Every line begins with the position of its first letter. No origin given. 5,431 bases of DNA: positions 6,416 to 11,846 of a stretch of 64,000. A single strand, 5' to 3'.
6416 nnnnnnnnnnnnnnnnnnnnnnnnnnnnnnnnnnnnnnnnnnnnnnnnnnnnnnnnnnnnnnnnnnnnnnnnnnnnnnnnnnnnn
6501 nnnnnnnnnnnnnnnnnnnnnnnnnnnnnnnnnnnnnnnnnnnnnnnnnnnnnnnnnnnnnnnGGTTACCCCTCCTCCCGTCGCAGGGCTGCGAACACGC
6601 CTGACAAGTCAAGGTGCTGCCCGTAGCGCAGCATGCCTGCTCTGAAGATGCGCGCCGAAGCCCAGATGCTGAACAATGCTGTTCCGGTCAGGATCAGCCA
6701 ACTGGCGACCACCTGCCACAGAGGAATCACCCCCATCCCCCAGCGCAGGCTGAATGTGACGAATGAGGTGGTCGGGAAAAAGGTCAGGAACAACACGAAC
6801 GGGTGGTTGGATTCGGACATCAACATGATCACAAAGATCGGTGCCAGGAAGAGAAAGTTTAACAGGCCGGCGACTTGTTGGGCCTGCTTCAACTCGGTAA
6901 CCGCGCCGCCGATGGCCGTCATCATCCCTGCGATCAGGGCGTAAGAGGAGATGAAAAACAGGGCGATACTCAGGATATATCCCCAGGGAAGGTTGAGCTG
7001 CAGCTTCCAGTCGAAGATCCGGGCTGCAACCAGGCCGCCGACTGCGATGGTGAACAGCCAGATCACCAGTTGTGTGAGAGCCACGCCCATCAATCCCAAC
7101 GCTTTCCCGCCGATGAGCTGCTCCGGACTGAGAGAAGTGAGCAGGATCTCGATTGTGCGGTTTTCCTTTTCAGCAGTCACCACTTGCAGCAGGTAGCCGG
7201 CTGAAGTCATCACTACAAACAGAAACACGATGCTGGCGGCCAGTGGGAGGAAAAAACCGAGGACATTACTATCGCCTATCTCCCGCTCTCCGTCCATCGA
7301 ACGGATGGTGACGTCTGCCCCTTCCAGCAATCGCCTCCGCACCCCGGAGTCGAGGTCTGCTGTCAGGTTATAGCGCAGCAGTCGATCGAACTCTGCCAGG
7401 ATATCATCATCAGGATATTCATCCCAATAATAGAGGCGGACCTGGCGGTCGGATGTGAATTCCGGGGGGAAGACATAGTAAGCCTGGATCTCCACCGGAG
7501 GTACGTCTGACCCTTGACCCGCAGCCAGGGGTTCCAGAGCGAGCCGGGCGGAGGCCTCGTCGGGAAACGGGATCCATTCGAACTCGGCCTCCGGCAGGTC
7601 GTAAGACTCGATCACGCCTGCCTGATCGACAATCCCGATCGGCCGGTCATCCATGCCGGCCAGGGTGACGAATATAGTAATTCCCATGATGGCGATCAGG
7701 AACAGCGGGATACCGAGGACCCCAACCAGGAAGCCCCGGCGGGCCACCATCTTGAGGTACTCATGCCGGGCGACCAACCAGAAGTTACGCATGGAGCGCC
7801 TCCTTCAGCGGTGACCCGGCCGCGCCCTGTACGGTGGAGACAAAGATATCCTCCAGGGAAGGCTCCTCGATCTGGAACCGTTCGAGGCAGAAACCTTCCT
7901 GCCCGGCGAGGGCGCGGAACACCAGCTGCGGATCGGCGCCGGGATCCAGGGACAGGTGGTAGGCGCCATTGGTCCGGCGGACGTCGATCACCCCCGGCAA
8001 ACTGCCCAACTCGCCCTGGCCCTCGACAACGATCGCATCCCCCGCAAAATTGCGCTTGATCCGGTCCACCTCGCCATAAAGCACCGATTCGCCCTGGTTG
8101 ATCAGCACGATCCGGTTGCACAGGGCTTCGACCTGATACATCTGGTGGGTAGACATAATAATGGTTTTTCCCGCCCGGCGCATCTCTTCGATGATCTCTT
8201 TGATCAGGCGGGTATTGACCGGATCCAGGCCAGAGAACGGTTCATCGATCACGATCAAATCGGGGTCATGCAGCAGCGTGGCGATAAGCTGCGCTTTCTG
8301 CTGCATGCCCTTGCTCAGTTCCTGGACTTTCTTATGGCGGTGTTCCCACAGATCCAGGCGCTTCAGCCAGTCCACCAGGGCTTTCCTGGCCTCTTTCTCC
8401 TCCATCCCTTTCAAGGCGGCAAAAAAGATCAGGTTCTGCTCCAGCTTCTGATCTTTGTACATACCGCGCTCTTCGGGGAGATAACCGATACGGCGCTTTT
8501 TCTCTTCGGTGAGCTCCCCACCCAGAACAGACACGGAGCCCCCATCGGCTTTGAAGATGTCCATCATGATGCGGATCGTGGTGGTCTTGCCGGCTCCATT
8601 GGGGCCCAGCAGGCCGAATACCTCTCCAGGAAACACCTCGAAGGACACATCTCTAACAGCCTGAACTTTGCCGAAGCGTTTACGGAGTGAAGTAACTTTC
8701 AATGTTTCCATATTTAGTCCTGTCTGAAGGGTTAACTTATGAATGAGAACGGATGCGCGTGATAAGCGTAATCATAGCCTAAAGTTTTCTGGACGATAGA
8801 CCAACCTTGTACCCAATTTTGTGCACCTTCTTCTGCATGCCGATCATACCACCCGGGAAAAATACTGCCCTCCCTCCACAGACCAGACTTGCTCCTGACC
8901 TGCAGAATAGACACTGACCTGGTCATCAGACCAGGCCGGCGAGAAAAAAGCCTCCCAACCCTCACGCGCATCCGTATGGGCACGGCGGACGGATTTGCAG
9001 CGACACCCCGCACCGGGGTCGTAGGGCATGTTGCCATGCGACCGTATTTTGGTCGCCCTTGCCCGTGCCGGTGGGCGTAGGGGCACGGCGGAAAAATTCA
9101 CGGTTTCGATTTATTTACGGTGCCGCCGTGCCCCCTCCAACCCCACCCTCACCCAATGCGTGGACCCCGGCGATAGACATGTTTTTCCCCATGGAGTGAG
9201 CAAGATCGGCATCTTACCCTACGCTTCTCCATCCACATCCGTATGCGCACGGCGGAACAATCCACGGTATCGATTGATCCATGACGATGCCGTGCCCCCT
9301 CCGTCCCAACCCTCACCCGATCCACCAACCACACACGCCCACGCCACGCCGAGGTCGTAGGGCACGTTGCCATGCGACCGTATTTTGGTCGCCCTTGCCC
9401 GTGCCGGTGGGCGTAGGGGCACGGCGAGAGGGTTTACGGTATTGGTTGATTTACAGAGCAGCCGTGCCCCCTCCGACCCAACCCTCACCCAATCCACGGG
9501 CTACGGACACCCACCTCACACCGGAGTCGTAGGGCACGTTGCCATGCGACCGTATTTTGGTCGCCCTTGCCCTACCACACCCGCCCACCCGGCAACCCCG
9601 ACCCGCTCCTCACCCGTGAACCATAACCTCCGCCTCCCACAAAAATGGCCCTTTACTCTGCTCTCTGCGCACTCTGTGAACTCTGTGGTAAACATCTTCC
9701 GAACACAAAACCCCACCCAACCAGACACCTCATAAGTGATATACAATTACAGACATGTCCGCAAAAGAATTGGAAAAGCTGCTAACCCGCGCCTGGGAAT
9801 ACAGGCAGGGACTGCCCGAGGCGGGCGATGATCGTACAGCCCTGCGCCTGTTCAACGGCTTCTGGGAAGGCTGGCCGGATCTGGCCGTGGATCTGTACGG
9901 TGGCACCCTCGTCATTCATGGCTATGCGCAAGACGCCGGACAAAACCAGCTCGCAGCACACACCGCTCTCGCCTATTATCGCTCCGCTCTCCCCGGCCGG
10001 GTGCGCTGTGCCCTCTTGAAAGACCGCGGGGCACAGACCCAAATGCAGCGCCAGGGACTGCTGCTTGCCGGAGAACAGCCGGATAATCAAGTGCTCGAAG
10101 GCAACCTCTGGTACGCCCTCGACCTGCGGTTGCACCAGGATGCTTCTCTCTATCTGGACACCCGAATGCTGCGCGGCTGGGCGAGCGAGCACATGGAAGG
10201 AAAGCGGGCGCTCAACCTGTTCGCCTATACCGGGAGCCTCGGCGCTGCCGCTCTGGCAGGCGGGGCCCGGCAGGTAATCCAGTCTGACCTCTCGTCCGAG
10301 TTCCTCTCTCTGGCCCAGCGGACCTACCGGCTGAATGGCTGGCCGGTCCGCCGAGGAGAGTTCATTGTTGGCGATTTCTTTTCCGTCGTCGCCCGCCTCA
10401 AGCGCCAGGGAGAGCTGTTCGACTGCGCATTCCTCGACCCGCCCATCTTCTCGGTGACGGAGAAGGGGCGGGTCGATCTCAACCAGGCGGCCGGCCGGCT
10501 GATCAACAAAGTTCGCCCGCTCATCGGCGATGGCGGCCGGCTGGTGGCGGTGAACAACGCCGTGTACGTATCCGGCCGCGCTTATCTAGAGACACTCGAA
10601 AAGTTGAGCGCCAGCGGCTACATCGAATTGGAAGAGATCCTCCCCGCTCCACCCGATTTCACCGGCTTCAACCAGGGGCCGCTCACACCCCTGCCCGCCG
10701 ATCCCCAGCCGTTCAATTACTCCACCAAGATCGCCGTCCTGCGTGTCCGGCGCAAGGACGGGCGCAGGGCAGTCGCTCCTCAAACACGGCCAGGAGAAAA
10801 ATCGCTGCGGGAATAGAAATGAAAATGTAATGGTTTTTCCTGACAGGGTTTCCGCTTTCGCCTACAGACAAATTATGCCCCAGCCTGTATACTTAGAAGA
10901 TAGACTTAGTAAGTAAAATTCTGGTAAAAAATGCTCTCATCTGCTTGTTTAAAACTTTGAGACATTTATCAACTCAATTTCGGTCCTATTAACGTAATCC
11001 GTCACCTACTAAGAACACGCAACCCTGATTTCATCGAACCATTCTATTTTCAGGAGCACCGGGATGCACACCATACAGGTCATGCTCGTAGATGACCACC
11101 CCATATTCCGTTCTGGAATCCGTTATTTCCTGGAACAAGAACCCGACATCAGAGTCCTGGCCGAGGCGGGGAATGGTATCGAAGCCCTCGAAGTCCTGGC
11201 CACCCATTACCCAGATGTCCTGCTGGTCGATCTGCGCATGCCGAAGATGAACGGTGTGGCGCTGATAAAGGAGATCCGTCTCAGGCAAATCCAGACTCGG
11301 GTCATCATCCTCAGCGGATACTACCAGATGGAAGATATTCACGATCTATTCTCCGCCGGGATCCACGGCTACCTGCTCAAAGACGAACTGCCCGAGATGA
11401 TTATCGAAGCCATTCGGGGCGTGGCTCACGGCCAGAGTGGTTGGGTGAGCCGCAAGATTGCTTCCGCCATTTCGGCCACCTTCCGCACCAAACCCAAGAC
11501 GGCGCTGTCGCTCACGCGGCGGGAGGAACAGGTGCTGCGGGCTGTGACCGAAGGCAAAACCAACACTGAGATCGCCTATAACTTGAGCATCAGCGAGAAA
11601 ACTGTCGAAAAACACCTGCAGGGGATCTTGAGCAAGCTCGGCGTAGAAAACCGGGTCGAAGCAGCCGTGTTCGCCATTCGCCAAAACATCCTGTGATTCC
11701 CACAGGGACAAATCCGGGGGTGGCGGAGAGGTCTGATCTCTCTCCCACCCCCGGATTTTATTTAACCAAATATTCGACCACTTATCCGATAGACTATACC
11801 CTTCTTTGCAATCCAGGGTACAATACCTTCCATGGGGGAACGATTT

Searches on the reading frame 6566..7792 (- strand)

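Call 65: search_protein_families(library=pfam, proteins=[window:6566-7792:-], max_evalue=0.0001)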
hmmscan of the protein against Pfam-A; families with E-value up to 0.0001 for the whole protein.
window:6566-7792:- (408 aa): 1 family
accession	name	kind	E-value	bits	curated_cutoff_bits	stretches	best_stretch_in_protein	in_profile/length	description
PF12698.13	ABC2_membrane_3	-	1.3e-40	140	31.6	1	19-380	1-346/347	ABC-2 family transporter protein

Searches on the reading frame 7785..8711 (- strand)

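Call 65: search_protein_families(library=pfam, proteins=[window:7785-8711:-], max_evalue=0.0001)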
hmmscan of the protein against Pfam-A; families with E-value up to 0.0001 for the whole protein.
window:7785-8711:- (308 aa): 4 families
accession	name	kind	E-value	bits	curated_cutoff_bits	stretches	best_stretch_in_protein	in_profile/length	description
PF00005.33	ABC_tran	-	1.1e-26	94.6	25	1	20-159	2-136/137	ABC transporter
PF13304.12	AAA_21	-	9.9e-18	65.7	27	1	130-192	236-301/304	AAA domain, putative AbiEii toxin, Type IV TA system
PF13732.12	DrrA1-3_C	-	1.9e-14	54.5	27.4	1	213-294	1-81/81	ATP-binding protein DrrA1-3-like, C-terminal domain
PF13604.12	AAA_30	-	2.6e-05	24.5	27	0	31-63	20-52/191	AAA domain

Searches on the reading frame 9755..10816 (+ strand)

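Call 82: search_protein_families(library=pfam, proteins=[window:9755-10816:+], max_evalue=0.0001)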
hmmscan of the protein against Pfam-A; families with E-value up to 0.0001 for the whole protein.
window:9755-10816:+ (353 aa): 2 families
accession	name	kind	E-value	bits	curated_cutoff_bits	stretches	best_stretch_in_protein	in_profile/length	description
PF10672.15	Methyltrans_SAM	-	2e-30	106.5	27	1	32-304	3-273/286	S-adenosylmethionine-dependent methyltransferase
PF03602.21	Cons_hypoth95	-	2.8e-07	30.8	24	1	142-231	35-123/182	Conserved hypothetical protein 95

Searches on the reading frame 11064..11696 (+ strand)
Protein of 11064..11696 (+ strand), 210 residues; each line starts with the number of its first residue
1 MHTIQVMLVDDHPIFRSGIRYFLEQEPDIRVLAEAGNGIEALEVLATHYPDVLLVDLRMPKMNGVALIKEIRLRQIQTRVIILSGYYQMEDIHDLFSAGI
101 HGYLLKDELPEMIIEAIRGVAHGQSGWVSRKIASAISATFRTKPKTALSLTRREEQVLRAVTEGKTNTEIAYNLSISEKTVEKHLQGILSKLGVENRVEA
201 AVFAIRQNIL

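Call 82: search_protein_families(library=pfam, proteins=[window:11064-11696:+], max_evalue=0.0001)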
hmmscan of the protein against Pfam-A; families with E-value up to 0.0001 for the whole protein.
window:11064-11696:+ (210 aa): 2 families
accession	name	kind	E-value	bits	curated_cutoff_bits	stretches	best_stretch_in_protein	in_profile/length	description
PF00072.30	Response_reg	-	3.8e-27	95.1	30.2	1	6-118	1-111/111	Response regulator receiver domain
PF00196.25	GerE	-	2.2e-21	75.7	23.5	1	149-204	2-57/57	Bacterial regulatory proteins, luxR family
